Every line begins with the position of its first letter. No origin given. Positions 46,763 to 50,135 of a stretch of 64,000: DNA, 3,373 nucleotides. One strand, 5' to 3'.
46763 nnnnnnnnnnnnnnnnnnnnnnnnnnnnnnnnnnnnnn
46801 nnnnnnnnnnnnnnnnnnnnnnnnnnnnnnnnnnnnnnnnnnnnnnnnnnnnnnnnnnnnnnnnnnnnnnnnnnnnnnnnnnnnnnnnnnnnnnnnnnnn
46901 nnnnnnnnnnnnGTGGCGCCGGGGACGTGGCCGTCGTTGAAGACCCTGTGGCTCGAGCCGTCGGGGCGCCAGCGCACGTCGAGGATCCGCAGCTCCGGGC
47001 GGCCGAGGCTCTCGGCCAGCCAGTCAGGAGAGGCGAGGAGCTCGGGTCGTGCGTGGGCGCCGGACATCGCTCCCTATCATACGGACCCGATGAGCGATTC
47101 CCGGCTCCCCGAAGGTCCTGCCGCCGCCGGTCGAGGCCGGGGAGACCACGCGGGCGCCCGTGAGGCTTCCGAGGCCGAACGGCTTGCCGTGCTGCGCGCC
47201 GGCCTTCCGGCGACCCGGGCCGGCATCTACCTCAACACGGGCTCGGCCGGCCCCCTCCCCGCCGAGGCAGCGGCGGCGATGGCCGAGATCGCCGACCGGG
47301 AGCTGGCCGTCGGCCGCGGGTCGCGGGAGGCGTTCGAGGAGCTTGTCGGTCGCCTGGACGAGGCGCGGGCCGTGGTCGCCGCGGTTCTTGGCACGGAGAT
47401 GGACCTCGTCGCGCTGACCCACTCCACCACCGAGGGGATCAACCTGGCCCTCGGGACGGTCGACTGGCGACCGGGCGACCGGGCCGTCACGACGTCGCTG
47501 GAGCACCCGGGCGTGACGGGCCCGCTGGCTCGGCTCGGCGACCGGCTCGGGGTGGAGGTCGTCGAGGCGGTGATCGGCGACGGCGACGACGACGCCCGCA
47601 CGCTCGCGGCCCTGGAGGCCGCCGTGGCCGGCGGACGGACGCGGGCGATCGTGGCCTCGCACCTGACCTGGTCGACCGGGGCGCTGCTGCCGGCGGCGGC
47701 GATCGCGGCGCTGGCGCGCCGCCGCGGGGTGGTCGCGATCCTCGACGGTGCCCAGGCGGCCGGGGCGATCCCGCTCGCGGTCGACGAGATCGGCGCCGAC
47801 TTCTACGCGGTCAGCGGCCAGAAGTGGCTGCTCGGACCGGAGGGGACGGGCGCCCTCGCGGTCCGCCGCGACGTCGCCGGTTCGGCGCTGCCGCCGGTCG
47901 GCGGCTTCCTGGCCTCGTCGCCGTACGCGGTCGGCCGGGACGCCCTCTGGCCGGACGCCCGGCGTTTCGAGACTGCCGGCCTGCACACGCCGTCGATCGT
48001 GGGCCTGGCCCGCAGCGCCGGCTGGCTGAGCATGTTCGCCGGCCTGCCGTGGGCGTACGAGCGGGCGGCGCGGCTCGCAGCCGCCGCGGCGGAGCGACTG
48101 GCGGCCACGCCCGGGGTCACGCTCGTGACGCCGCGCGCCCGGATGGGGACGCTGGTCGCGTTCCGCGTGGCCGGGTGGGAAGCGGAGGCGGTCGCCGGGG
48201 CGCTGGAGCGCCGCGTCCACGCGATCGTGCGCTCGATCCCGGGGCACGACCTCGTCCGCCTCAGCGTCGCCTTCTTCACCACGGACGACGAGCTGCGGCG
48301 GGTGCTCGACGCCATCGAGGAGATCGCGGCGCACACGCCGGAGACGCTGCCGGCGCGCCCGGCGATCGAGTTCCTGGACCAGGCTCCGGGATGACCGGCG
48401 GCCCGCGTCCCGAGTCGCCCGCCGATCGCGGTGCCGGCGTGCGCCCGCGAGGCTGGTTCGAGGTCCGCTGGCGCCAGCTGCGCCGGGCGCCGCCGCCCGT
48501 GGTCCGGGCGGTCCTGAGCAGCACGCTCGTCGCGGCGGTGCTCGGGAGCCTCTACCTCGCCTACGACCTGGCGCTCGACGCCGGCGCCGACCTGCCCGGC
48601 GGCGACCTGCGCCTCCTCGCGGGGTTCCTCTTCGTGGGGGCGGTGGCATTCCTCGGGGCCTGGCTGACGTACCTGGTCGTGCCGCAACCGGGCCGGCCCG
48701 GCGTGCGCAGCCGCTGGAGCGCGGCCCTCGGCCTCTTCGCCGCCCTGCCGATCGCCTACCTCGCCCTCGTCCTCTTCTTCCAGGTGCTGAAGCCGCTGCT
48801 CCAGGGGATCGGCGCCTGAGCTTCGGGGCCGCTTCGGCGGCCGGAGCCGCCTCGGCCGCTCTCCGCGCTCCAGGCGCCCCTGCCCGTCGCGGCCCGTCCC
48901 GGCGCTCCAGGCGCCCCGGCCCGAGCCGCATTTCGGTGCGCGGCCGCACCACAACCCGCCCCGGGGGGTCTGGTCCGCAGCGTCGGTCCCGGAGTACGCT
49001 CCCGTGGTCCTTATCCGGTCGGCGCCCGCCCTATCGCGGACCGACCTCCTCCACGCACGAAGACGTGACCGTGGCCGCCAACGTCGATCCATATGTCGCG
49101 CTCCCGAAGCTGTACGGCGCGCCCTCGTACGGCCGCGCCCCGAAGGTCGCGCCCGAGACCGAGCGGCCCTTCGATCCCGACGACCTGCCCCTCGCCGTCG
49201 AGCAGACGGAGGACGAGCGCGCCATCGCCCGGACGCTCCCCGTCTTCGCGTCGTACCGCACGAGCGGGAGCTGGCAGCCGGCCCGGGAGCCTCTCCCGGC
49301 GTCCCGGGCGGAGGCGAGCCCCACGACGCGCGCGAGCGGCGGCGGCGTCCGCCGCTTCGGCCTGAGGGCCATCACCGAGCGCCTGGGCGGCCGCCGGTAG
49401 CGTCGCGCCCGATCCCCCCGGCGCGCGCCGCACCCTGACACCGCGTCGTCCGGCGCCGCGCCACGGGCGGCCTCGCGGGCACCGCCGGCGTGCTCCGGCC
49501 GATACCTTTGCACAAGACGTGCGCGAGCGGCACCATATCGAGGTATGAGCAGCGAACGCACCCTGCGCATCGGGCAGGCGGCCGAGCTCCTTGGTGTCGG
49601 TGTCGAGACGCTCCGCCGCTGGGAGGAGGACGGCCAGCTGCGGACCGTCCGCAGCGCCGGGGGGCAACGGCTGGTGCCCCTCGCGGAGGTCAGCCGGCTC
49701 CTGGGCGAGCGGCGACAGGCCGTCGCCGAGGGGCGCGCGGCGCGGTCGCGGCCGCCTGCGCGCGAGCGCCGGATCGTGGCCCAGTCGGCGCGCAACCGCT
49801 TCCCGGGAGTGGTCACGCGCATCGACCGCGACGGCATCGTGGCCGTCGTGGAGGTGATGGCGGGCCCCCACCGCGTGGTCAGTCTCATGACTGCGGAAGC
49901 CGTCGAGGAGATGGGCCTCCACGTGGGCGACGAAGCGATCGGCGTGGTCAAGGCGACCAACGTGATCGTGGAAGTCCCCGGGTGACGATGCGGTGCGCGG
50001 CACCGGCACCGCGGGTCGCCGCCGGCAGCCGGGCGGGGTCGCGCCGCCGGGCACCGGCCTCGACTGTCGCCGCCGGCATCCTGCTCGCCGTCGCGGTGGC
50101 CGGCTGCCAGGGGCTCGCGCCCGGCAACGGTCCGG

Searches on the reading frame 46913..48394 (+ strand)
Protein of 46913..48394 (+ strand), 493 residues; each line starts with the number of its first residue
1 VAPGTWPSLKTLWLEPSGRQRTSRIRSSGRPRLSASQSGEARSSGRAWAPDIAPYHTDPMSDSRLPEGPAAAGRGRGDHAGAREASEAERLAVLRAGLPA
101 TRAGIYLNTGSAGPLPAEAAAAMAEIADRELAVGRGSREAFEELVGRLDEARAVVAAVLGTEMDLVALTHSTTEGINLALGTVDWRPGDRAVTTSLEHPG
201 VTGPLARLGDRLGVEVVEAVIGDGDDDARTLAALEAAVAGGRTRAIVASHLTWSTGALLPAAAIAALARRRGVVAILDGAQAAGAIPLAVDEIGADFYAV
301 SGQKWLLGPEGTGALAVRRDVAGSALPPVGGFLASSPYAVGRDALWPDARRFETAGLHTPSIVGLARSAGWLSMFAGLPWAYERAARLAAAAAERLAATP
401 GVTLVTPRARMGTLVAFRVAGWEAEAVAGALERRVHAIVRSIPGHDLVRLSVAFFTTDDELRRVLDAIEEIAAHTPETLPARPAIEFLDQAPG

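Call 72: search_protein_families(library=pfam, proteins=[window:46913-48394:+], max_evalue=0.001)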
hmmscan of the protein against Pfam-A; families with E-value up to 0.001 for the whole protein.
window:46913-48394:+ (493 aa): 2 families
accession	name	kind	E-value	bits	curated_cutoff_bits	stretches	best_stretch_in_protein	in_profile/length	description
PF00266.25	Aminotran_5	-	6.8e-48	163.9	21.5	1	105-457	1-351/371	Aminotransferase class-V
PF01041.23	DegT_DnrJ_EryC1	-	1.9e-06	27.8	19.8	1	165-285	41-152/360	DegT/DnrJ/EryC1/StrS aminotransferase family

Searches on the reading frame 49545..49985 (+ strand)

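Call 72: search_protein_families(library=pfam, proteins=[window:49545-49985:+], max_evalue=0.001)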
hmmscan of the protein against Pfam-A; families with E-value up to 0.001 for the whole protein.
window:49545-49985:+ (146 aa): 4 families
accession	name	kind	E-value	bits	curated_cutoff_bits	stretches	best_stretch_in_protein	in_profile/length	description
PF03459.23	TOBE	-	1.4e-12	48.1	22.3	1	81-142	2-64/64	TOBE domain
PF00376.29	MerR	-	7e-12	45.4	28.2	1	8-43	1-37/38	MerR family regulatory protein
PF12728.13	HTH_17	-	4.9e-08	33.6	27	1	7-56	2-50/51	Helix-turn-helix domain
PF13411.12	MerR_1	-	3.2e-07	30.8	21.6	1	8-51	2-45/69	MerR HTH family regulatory protein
